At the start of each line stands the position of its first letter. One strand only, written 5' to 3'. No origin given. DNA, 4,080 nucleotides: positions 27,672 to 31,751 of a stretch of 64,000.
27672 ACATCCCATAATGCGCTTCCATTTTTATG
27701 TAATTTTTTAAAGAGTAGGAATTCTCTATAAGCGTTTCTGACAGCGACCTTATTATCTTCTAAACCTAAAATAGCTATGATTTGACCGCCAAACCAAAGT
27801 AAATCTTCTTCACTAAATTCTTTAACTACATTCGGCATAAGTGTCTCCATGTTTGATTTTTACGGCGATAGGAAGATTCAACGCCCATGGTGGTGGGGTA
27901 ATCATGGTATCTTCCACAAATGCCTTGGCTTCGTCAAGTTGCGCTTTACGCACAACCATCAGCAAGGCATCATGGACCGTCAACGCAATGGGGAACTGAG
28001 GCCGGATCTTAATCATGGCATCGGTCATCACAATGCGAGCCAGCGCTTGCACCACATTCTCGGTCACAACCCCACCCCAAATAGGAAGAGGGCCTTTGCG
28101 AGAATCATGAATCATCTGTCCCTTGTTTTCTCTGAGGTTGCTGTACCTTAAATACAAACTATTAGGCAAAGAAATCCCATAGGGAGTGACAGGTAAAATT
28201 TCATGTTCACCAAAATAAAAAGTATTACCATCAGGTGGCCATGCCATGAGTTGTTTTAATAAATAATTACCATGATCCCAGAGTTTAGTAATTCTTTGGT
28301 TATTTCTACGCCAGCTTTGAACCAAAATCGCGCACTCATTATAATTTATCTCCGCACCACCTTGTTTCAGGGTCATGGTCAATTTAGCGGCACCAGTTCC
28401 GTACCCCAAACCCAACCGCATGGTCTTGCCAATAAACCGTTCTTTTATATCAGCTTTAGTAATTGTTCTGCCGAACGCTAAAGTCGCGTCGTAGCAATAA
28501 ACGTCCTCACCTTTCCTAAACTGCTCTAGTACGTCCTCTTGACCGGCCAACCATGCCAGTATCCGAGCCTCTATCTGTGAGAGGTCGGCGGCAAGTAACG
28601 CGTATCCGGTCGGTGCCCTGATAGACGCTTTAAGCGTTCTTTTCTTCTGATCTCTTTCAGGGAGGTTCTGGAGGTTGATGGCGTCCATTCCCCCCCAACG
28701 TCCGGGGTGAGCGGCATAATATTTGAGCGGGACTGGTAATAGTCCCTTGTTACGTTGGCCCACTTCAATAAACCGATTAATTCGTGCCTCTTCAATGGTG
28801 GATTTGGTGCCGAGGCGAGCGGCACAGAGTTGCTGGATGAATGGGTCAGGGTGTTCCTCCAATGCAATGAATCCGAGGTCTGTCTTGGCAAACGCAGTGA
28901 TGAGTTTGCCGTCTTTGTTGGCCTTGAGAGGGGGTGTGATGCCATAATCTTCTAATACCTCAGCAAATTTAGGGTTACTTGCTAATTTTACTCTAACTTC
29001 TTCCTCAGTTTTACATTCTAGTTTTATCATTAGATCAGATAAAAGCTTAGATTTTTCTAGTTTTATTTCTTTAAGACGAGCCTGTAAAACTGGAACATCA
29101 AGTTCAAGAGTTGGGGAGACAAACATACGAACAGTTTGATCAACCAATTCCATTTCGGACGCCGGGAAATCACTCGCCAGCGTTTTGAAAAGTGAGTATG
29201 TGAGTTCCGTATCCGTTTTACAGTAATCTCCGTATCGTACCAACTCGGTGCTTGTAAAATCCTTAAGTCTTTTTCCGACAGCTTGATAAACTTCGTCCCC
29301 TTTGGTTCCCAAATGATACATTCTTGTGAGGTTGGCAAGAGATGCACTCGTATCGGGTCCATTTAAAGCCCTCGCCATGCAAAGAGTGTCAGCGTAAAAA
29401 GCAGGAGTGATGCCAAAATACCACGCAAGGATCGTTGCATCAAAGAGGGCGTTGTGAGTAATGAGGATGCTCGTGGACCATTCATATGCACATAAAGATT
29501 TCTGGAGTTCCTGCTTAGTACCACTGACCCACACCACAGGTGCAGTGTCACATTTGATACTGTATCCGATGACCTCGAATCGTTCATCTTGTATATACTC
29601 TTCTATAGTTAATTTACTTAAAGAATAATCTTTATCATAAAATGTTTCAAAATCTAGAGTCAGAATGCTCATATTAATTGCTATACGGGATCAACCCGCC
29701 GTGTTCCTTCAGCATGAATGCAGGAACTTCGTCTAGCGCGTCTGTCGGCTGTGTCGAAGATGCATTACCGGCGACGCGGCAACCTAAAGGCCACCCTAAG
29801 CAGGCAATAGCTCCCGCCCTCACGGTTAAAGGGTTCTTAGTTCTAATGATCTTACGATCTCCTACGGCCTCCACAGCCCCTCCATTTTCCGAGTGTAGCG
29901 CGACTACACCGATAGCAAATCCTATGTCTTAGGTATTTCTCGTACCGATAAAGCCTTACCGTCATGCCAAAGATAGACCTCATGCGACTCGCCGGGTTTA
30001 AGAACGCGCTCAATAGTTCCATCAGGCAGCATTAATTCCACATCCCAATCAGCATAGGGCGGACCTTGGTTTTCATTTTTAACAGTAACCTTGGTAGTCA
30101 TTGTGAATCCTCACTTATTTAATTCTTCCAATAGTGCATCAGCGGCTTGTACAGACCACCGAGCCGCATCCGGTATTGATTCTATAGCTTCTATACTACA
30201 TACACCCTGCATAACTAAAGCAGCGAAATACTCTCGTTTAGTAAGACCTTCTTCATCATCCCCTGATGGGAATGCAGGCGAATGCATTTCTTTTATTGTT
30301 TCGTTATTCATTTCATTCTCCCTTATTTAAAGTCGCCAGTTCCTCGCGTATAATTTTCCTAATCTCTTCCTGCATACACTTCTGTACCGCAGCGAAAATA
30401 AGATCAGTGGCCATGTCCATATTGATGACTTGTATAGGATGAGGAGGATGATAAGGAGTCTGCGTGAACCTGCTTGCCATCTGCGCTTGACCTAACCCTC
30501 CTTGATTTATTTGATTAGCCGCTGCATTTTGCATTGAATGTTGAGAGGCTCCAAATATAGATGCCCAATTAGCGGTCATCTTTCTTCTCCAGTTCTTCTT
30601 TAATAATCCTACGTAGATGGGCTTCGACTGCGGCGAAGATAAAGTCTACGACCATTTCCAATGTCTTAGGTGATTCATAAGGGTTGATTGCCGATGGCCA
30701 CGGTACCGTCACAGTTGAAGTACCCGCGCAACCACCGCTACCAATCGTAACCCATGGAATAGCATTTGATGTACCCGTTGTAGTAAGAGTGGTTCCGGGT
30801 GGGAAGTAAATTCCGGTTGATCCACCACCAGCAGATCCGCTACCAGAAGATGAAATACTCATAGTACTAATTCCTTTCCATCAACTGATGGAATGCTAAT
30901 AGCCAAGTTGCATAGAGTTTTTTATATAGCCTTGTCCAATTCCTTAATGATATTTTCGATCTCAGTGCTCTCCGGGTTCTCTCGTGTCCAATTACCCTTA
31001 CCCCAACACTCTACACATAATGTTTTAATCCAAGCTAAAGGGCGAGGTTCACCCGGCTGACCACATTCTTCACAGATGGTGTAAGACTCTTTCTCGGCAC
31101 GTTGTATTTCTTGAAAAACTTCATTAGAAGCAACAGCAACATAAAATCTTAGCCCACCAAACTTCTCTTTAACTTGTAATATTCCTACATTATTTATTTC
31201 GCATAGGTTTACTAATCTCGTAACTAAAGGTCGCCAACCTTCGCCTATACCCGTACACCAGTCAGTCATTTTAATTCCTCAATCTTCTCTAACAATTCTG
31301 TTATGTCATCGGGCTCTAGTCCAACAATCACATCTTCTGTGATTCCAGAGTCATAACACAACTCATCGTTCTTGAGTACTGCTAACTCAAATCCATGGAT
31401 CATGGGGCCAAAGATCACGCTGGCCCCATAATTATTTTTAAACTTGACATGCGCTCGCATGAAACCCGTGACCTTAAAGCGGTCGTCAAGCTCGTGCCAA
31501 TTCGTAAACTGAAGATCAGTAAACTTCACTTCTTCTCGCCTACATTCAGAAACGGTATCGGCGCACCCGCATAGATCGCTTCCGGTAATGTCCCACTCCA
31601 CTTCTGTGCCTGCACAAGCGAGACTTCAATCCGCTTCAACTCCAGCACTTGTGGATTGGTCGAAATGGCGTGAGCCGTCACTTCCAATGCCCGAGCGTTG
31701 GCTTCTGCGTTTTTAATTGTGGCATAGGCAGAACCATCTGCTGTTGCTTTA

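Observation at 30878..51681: Seven-copy palindromic operator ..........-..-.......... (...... core) heading every - strand transcription unit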

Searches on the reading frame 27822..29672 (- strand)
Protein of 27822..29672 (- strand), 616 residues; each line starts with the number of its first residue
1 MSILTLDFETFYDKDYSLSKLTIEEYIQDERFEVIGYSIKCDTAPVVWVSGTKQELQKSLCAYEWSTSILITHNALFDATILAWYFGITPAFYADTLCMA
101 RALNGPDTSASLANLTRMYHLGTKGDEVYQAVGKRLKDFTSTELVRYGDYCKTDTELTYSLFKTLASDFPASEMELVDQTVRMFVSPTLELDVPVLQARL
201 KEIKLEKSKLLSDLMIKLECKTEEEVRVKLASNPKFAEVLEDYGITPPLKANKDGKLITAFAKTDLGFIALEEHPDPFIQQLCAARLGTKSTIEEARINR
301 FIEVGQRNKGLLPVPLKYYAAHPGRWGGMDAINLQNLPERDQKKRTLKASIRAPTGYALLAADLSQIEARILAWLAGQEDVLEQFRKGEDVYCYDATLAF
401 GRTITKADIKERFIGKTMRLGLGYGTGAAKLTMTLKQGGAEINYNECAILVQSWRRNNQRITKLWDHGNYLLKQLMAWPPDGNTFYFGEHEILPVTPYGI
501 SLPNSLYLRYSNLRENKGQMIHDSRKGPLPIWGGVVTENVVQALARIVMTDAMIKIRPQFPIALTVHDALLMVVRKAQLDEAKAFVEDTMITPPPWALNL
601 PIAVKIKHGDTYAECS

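Call 8: search_protein_families(library=phrogs, proteins=[window:27822-29672:-])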
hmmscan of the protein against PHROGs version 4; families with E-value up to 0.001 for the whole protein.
window:27822-29672:- (616 aa): 5 families
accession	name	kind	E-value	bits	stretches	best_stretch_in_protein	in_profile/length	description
phrog_17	-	DNA, RNA and nucleotide metabolism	2.3e-76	258.8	1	1-615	670-1233/1445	DNA polymerase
phrog_10285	-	DNA, RNA and nucleotide metabolism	1.1e-31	111.1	2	332-466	30-165/321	DNA polymerase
phrog_7766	-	DNA, RNA and nucleotide metabolism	1e-15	58.6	1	442-603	3-174/186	DNA polymerase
phrog_2573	-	DNA, RNA and nucleotide metabolism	2e-09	38.1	1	351-431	9-105/336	DNA polymerase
phrog_403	-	DNA, RNA and nucleotide metabolism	2.3e-05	24.4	1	67-177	141-259/321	DNA polymerase exonuclease subunit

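Call 9: search_dna_similar(query=window:27822-29672:-, collection=phages, mode=protein, max_rows=25)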
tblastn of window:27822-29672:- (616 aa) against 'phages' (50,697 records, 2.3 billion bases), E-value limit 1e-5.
Records with a match: 1456; places in all: 1459; records where one place covers at least 80% of the query: 64.
Best place of each record, by identity: <60% 1456.
By first word of the organism name: Salmonella 277; Escherichia 239; Streptococcus 123; Bacteroides 105; Staphylococcus 87; Xanthomonas 58; Bacillus 49; Microbacterium 47; Bacteriophage 37; Gordonia 30; and 87 more.
By host as written in the record: Escherichia coli 133; - 119; Salmonella enterica 54; Salmonella enterica subsp. enterica serovar Typhimurium 42; Staphylococcus aureus 32; Salmonella sp. 30; Salmonella enterica subsp. enterica serovar Enteritidis 25; Microbacterium foliorum NRRL B-24224 23; and 514 more.
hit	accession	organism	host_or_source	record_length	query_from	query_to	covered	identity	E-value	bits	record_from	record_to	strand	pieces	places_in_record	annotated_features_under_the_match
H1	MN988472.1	Rhizobium phage RHph_TM3_14A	Rhizobium etli T3_14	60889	1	614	100%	36.3%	8e-96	328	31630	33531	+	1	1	DNA polymerase I protein | hypothetical protein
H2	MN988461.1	Rhizobium phage RHph_TM27A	Rhizobium phaseoli N831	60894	1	614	100%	36.3%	8e-96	328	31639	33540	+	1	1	DNA polymerase I protein | hypothetical protein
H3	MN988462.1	Rhizobium phage RHph_TM27B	Rhizobium phaseoli N831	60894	1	614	100%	36.3%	8e-96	328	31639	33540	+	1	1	DNA polymerase I protein | hypothetical protein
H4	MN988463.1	Rhizobium phage RHph_TM29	Rhizobium phaseoli N931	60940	1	614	100%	36.3%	8e-96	328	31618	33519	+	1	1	DNA polymerase I protein | hypothetical protein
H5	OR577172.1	Pseudomonas phage Rollin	Pseudomonas aeruginosa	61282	1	614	100%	33.1%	6e-85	296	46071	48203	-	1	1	hypothetical protein (x2)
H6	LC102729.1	Pseudomonas phage phiR18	-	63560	4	614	99%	33.0%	2e-82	289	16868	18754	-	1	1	hypothetical protein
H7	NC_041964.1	Pseudomonas phage phiR18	-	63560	4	614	99%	33.0%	2e-82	289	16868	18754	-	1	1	DNA polymerase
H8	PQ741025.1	Pseudomonas phage CRPAP1904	Pseudomonas aeruginosa CRPA190 ...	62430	4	614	99%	33.0%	2e-82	288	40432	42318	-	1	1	DNA polymerase I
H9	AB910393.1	Pseudomonas phage KPP25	Pseudomonas aeruginosa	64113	4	614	99%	32.5%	1e-81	286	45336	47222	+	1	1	putative DNA polymerase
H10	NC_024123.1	Pseudomonas phage KPP25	Pseudomonas aeruginosa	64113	4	614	99%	32.5%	1e-81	286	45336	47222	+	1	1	DNA polymerase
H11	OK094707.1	Pseudomonas phage YMC17/07/R4900a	Pseudomonas aeruginosa YMC17/07/R4900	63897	4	614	99%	32.3%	1e-80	283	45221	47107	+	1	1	putative DNA polymerase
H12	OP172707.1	Bacteroides phage BS162P3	Bacteroides salyersiae BSC162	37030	1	597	97%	26.9%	9e-26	119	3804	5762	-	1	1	hypothetical protein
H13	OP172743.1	Phocaeicola phage BV283P3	Phocaeicola vulgatus DA283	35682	1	602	98%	25.2%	3e-24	114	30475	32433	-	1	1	hypothetical protein (x2)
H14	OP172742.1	Phocaeicola phage BV283P2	Phocaeicola vulgatus DA283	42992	1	602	98%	25.1%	2e-23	112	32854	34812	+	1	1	hypothetical protein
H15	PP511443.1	Dulem virus 37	Propithecus coquereli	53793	1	612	99%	24.6%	6e-26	119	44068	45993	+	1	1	polymerase/primase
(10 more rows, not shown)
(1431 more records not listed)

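Call 30: get_annotated_region(hit=H1, flank=20000)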
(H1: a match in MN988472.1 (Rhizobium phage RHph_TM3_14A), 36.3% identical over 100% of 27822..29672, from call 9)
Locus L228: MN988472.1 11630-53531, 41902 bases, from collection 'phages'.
description: Rhizobium phage RHph_TM3_14A, complete genome.
organism: Rhizobium phage RHph_TM3_14A (NCBI taxid 2509560)
taxonomy: Viruses; Duplodnaviria; Heunggongvirae; Uroviricota; Caudoviricetes
host: Rhizobium etli T3_14; source: agricultural lands; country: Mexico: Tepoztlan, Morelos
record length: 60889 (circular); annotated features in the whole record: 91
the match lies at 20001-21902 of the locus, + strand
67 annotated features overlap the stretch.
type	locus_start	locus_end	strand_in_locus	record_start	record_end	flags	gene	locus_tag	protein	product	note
CDS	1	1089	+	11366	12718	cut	-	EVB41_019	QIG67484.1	terminase large subunit protein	-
CDS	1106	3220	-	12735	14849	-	-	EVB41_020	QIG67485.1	hypothetical protein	-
CDS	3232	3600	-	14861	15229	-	-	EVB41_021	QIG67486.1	hypothetical protein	-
CDS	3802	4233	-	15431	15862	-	-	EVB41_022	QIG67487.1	hypothetical protein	-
CDS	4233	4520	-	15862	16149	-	-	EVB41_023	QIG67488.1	hypothetical protein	-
CDS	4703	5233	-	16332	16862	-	-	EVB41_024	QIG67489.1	hypothetical protein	-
CDS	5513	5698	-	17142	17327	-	-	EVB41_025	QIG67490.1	hypothetical protein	-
CDS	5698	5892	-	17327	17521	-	-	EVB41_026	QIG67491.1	hypothetical protein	-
CDS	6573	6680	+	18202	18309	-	-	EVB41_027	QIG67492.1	hypothetical protein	-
CDS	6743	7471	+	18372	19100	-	-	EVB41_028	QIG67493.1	hypothetical protein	-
CDS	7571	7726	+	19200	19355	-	-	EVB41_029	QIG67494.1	hypothetical protein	-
CDS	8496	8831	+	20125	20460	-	-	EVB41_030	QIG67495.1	hypothetical protein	-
CDS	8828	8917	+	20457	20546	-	-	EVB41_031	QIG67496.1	hypothetical protein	-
CDS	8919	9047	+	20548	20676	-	-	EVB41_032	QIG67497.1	hypothetical protein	-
CDS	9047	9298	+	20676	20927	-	-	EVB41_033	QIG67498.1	hypothetical protein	-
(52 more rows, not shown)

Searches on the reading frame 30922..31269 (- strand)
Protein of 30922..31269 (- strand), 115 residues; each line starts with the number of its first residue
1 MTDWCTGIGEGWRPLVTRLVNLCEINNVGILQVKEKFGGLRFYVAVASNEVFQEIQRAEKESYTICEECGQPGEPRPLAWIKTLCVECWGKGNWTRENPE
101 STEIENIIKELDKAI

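Call 107: search_protein_families(library=phrogs, proteins=[window:30922-31269:-], max_evalue=0.001)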
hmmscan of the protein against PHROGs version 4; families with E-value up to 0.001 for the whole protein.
window:30922-31269:- (115 aa): 0 families

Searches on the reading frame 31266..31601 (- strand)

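Call 107: search_protein_families(library=phrogs, proteins=[window:31266-31601:-], max_evalue=0.001)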
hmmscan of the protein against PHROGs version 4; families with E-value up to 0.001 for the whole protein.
window:31266-31601:- (111 aa): 1 family
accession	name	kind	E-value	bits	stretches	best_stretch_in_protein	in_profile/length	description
phrog_4074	-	unknown function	1.5e-16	61.2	1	43-110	17-89/90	-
